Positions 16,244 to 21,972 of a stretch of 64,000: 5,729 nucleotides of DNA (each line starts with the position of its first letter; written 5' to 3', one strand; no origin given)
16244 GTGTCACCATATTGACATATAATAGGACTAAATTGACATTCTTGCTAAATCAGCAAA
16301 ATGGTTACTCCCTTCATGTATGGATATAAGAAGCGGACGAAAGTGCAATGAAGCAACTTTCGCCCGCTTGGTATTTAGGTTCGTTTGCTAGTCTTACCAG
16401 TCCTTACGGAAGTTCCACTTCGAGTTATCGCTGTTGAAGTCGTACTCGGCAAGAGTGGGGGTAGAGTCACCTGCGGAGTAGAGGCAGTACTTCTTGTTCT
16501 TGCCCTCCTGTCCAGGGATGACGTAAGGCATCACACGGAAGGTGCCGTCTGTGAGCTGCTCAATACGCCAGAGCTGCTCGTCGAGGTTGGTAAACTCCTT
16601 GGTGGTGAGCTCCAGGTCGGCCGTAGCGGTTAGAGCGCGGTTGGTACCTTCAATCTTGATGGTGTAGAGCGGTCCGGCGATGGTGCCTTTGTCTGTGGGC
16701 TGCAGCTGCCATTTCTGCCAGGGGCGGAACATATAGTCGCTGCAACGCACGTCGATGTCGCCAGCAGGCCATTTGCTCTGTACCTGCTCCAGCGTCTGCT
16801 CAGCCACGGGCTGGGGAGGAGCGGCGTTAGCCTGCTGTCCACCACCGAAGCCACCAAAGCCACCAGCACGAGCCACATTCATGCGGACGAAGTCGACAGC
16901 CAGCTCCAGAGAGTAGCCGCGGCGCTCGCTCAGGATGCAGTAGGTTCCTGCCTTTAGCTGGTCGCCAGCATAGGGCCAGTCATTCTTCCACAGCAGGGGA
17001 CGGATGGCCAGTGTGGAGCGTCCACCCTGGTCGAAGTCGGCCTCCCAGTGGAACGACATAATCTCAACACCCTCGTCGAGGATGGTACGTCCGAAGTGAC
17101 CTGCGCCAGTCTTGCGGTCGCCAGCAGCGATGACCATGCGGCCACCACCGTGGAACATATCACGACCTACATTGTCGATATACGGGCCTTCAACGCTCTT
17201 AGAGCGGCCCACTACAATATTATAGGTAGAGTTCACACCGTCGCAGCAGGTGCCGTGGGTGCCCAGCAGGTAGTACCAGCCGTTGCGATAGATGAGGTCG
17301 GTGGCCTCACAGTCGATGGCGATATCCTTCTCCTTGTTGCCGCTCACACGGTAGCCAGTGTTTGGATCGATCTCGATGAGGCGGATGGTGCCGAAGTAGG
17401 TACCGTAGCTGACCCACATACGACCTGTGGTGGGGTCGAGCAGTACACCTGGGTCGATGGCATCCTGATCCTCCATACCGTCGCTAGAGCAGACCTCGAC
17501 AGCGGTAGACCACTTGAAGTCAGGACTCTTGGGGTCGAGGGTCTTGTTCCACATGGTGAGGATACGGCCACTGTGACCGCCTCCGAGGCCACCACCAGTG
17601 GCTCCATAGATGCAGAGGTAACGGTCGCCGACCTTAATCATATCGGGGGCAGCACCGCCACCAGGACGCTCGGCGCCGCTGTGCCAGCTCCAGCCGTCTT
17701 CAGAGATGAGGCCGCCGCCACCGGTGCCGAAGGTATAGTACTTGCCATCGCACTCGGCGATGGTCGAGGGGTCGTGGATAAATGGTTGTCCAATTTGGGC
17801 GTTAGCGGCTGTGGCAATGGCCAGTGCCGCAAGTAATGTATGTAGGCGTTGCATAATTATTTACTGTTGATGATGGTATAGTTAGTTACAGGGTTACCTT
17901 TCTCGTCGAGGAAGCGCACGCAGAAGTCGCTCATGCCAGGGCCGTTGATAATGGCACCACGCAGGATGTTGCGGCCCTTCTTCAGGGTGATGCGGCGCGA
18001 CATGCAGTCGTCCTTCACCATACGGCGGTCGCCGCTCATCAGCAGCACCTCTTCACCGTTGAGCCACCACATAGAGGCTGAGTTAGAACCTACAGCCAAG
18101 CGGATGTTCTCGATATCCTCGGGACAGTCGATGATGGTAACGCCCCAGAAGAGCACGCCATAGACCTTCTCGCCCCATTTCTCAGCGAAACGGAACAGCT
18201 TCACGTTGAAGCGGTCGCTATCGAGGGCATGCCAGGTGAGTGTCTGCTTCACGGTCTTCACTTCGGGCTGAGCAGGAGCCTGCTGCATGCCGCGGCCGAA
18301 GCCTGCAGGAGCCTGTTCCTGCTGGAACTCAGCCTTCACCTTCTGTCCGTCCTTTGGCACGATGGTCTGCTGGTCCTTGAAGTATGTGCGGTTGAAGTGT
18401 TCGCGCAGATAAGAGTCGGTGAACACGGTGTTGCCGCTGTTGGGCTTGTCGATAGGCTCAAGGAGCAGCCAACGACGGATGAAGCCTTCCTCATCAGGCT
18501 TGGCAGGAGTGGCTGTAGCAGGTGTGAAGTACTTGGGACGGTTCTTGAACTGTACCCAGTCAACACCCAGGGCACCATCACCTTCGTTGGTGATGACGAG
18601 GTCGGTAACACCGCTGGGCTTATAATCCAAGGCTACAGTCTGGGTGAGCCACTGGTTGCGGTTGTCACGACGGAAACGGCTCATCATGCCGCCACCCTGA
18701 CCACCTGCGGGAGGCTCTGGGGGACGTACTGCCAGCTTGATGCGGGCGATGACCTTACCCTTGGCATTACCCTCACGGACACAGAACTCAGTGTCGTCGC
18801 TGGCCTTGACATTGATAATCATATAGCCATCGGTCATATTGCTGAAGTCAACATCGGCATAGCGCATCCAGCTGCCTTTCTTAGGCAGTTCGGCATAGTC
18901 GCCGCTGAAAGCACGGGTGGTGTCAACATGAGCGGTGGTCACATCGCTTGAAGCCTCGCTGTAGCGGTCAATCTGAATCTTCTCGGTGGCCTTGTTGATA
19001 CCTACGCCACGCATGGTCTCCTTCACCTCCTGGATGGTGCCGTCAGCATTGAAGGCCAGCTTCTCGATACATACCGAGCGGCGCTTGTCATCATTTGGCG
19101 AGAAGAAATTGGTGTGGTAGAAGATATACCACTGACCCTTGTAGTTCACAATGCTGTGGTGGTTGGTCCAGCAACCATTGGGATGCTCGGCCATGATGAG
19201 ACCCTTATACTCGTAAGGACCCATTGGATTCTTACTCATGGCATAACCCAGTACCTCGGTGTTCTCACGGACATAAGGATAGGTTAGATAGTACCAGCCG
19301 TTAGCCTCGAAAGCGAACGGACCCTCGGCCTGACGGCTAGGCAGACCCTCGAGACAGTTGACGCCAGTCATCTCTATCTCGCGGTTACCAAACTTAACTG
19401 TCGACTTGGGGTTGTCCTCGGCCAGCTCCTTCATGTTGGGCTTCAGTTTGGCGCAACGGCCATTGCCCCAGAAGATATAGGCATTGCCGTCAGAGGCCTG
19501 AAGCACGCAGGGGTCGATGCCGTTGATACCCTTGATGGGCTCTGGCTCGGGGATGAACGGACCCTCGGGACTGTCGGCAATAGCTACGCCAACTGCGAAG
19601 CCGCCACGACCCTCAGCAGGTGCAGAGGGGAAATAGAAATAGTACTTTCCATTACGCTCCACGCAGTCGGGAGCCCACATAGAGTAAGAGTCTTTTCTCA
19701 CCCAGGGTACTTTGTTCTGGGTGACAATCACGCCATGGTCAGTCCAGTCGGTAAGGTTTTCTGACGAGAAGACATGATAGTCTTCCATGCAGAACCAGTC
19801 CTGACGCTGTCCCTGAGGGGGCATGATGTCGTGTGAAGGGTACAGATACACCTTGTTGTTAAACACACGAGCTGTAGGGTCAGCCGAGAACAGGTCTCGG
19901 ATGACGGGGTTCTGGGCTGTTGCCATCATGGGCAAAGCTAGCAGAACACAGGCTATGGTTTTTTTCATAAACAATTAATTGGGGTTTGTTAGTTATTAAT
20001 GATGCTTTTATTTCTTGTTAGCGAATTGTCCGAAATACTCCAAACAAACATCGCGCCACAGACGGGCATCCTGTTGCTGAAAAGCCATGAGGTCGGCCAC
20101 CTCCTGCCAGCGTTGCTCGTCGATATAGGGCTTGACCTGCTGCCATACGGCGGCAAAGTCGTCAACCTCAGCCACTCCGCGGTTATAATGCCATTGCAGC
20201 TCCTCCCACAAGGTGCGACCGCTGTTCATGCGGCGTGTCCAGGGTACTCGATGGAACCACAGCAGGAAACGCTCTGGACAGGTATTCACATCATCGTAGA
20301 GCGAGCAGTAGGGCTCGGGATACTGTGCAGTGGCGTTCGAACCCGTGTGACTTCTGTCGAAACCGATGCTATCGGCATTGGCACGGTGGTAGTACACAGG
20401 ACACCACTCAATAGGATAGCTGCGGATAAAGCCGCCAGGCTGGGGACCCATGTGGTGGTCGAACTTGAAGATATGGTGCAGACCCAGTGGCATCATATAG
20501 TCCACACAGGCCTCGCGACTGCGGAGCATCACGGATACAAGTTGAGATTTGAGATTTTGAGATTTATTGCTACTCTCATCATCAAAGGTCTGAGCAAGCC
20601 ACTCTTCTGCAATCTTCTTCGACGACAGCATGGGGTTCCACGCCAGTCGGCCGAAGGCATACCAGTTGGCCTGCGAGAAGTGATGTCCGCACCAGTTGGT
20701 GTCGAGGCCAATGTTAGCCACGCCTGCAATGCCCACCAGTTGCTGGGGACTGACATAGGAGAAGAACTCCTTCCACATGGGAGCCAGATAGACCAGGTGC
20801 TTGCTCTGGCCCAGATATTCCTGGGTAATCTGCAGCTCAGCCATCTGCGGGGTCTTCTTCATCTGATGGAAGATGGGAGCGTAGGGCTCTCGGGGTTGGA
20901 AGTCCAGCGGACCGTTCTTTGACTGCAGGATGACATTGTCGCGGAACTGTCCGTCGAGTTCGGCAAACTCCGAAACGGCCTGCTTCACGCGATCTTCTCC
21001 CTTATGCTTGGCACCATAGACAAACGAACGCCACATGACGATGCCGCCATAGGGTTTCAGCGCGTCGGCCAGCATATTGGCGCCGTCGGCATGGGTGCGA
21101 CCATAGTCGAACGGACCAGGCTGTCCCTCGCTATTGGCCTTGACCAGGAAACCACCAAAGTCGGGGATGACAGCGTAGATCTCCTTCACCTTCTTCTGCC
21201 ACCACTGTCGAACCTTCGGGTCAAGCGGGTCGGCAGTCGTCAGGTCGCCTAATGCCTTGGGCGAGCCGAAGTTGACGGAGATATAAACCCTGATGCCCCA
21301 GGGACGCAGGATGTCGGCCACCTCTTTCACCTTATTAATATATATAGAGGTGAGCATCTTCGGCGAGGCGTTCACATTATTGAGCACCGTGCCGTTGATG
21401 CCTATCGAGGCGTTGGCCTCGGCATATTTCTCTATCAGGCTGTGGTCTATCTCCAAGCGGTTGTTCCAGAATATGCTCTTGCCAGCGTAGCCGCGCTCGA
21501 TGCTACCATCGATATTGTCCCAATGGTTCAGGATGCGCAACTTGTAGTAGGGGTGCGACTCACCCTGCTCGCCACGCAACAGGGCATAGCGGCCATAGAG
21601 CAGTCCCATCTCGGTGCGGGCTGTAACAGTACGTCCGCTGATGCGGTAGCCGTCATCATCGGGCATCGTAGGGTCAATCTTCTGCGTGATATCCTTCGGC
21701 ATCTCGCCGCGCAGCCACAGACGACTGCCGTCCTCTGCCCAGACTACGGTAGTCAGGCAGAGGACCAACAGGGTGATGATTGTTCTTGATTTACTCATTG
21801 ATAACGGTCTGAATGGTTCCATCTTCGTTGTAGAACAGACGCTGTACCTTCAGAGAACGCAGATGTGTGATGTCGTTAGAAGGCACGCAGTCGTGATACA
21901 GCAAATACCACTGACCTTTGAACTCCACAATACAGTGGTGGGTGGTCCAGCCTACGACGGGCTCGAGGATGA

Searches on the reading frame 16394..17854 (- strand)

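Call 97: search_protein_families(library=pfam, max_evalue=0.00001, proteins=[window:16394-17854:-])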
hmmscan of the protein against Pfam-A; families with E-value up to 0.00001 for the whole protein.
window:16394-17854:- (486 aa): 1 family
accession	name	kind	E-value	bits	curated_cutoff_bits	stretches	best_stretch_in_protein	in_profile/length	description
PF04616.20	Glyco_hydro_43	-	1.4e-20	74.3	32.2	1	57-294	61-288/288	Glycosyl hydrolases family 43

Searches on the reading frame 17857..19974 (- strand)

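Call 97: search_protein_families(library=pfam, max_evalue=0.00001, proteins=[window:17857-19974:-])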
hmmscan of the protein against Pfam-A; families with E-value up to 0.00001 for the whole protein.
window:17857-19974:- (705 aa): 1 family
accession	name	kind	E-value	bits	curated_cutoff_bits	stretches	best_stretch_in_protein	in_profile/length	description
PF04616.20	Glyco_hydro_43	-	9.5e-45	153.6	32.2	1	21-314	2-288/288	Glycosyl hydrolases family 43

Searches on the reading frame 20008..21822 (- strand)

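Call 97: search_protein_families(library=pfam, max_evalue=0.00001, proteins=[window:20008-21822:-])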
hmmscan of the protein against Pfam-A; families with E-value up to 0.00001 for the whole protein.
window:20008-21822:- (604 aa): 2 families
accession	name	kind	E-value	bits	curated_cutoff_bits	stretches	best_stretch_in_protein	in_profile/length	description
PF07488.18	Glyco_hydro_67M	-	4.4e-137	457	23.5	1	88-377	14-326/326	Glycosyl hydrolase family 67 middle domain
PF07477.17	Glyco_hydro_67C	-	4.8e-83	278.5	27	1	378-602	1-215/223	Glycosyl hydrolase family 67 C-terminus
